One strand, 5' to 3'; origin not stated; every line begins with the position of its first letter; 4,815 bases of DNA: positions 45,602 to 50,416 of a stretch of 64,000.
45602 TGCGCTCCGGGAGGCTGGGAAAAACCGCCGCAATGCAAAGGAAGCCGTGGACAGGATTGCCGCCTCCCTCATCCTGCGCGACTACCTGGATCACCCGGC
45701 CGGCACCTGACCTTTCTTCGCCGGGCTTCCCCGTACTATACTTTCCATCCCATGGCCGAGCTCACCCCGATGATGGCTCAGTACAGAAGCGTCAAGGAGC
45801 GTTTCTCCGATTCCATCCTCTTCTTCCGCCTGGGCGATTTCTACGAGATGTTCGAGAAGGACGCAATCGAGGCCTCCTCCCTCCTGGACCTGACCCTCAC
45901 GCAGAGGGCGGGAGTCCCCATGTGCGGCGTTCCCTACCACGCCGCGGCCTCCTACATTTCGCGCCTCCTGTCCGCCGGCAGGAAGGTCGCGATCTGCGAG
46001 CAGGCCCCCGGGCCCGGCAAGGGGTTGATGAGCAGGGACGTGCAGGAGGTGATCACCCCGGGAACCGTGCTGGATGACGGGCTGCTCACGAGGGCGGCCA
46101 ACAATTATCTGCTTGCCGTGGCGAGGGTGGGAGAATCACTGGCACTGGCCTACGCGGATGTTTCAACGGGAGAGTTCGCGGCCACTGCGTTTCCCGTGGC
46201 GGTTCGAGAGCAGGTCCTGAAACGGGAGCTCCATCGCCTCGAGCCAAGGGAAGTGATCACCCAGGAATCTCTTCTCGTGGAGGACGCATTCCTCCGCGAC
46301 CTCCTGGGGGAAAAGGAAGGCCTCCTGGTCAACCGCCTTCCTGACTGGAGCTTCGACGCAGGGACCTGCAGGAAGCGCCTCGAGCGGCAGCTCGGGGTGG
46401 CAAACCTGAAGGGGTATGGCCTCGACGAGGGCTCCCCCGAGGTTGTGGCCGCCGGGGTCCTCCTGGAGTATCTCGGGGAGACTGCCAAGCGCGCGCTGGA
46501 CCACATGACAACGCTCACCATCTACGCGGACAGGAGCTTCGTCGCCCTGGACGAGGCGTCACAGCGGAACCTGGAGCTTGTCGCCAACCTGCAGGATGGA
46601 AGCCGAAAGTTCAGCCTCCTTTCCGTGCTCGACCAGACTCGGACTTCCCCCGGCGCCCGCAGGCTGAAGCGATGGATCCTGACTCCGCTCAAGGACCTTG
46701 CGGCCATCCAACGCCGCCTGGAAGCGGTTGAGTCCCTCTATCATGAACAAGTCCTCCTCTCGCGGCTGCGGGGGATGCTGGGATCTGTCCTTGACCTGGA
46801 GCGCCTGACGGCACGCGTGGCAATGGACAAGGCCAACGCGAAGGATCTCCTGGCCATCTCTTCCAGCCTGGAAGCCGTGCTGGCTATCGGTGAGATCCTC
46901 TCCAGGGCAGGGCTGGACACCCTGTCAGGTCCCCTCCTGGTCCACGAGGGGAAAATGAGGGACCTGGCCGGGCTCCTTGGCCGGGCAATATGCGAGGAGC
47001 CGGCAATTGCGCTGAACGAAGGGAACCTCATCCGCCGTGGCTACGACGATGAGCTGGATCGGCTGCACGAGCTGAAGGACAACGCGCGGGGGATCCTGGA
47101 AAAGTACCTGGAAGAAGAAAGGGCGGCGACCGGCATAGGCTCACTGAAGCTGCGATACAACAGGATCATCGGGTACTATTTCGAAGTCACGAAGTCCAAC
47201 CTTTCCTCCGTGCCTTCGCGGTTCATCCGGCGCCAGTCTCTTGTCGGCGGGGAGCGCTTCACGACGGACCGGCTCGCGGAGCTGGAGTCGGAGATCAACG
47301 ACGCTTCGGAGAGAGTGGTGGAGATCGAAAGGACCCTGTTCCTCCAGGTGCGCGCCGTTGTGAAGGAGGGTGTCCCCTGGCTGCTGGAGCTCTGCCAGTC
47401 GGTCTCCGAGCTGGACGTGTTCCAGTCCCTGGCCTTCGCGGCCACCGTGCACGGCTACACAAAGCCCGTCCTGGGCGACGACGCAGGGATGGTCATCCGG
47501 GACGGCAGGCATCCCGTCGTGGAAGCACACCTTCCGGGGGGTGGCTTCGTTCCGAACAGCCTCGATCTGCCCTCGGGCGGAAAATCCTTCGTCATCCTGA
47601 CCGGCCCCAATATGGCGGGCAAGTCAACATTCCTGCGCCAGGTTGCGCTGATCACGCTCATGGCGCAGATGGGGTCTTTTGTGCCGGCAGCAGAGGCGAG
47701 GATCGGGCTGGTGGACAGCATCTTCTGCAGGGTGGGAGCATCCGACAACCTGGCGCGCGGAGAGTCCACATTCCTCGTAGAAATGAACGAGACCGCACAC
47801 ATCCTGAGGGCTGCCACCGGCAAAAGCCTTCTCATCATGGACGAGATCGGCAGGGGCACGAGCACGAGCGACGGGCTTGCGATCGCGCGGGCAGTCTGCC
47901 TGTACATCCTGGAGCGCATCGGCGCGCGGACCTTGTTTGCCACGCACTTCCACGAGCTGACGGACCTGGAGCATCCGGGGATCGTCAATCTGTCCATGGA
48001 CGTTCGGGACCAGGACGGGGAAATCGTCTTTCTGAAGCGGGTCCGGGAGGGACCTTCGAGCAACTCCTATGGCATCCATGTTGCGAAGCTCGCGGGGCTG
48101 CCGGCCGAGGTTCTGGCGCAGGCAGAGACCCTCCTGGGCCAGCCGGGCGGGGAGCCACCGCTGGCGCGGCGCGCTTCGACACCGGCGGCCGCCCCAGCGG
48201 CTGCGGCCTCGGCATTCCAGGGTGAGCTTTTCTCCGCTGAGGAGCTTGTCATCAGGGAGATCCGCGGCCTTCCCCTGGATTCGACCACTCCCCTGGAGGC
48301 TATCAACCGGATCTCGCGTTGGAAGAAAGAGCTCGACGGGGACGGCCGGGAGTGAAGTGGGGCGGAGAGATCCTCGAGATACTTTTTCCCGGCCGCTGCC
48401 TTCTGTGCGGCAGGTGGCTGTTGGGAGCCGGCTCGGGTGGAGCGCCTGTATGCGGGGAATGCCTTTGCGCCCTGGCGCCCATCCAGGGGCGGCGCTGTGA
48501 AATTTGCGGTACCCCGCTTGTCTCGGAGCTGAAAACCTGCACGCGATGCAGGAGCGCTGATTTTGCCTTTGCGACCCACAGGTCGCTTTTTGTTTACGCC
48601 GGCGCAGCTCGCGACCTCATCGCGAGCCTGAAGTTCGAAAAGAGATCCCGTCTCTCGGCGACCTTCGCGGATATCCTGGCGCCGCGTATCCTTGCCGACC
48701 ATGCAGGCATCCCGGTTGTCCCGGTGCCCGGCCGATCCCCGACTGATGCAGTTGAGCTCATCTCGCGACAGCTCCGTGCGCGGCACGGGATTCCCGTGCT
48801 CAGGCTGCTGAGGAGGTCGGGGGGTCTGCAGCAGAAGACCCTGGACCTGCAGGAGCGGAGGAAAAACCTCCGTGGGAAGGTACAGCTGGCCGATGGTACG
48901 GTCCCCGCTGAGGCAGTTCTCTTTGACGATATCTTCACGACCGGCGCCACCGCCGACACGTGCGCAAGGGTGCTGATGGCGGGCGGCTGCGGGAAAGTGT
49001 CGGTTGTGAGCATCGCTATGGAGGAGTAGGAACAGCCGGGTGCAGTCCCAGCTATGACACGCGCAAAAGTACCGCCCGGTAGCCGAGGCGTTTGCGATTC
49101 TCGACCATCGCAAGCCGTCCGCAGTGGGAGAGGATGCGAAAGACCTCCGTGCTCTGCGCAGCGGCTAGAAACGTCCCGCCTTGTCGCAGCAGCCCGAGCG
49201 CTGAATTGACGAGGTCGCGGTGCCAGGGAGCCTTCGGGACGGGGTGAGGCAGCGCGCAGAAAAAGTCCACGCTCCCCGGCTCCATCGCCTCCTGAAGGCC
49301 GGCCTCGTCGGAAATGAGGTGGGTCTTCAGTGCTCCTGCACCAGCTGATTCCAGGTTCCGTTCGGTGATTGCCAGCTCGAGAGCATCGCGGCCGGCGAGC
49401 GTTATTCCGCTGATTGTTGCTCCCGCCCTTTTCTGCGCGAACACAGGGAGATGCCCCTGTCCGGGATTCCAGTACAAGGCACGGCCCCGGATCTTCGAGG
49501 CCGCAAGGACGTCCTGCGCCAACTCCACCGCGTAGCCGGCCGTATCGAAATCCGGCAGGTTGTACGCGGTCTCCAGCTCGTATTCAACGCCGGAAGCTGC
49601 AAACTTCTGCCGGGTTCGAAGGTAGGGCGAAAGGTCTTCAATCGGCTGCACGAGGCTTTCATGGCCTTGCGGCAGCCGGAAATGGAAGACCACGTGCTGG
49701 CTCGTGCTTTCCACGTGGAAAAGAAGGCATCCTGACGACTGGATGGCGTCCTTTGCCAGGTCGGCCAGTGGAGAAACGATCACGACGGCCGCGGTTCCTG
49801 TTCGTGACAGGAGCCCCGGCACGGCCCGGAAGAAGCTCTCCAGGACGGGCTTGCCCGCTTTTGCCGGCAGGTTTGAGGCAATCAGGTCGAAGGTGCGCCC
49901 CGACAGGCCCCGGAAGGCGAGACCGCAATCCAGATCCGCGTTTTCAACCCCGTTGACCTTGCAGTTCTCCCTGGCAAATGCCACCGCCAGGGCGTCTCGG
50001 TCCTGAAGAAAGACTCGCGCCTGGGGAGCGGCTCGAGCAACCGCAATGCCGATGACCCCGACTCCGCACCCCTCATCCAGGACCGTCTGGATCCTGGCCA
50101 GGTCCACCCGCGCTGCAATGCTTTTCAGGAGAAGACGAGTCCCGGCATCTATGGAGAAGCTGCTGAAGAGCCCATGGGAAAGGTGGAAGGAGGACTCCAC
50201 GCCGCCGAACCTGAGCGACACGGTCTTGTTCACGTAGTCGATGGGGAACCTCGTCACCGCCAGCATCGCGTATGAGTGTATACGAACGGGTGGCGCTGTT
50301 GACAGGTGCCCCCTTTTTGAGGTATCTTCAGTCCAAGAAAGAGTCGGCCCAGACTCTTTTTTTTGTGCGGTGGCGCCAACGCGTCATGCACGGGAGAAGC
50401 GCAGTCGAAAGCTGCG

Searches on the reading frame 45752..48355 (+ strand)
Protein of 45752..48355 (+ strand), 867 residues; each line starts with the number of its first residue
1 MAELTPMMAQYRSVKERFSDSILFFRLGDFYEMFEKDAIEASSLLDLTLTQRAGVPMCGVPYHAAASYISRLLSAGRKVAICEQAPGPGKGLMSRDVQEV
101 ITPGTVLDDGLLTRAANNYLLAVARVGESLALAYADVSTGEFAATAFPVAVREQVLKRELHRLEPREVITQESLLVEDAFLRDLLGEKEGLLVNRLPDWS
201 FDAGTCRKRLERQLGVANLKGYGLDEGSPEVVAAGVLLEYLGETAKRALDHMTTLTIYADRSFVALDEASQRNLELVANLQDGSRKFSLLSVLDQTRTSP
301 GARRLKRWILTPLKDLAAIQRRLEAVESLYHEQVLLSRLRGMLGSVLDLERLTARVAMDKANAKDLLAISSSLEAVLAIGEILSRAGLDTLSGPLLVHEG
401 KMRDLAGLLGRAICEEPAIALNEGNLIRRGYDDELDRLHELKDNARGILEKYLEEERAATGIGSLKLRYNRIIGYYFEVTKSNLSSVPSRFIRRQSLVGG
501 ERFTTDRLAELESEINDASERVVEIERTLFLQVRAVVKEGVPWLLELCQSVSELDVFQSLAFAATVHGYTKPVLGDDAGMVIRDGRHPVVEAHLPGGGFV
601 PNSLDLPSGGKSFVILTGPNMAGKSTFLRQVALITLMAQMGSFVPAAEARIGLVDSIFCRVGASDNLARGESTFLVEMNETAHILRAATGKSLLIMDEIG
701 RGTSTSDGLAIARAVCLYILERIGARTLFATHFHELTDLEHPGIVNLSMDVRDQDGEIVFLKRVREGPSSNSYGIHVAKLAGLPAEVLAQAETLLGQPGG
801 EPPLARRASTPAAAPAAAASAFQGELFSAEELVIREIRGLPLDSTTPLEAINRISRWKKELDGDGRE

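Call 75: search_protein_families(library=pfam, proteins=[window:45752-48355:+], max_evalue=0.00001)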
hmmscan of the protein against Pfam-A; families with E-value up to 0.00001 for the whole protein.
window:45752-48355:+ (867 aa): 5 families
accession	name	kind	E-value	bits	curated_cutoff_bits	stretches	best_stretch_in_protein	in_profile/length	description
PF00488.27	MutS_V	-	4.2e-80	268.6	30.2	1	614-795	1-184/188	MutS domain V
PF05192.23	MutS_III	-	1.4e-40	140.2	34.1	1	270-561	2-194/194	MutS domain III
PF01624.25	MutS_I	-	9.6e-36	122.9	20.6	1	5-109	1-112/113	MutS domain I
PF05190.23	MutS_IV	-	2.6e-27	95.3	22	1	430-521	1-92/92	MutS family domain IV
PF05188.22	MutS_II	-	1.1e-21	78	25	1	118-252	1-132/133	MutS domain II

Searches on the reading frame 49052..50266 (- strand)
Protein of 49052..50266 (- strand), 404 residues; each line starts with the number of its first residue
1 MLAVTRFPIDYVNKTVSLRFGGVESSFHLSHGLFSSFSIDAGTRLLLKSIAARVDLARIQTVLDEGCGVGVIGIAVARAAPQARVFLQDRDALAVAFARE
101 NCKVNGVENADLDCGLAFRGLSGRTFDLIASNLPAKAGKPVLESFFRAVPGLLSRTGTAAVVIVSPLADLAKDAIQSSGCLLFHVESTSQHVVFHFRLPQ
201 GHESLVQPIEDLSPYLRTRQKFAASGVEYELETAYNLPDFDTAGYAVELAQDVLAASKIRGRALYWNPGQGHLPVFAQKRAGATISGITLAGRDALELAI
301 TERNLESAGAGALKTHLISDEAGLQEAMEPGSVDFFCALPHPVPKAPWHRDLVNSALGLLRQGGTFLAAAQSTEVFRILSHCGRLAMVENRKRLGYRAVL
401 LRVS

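Call 75: search_protein_families(library=pfam, proteins=[window:49052-50266:-], max_evalue=0.00001)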
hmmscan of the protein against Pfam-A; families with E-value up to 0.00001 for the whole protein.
window:49052-50266:- (404 aa): 4 families
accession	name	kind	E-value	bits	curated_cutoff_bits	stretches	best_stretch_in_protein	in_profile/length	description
PF05175.20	MTS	-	2.7e-25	89.4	23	1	26-166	3-143/170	Methyltransferase small domain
PF06325.19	PrmA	-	6.9e-10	39.3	22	1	43-137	148-238/296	Ribosomal protein L11 methyltransferase (PrmA)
PF13847.12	Methyltransf_31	-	8.6e-10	38.9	27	1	61-165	6-113/145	Methyltransferase domain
PF13649.12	Methyltransf_25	-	2.4e-07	31.8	27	1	62-153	1-93/97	Methyltransferase domain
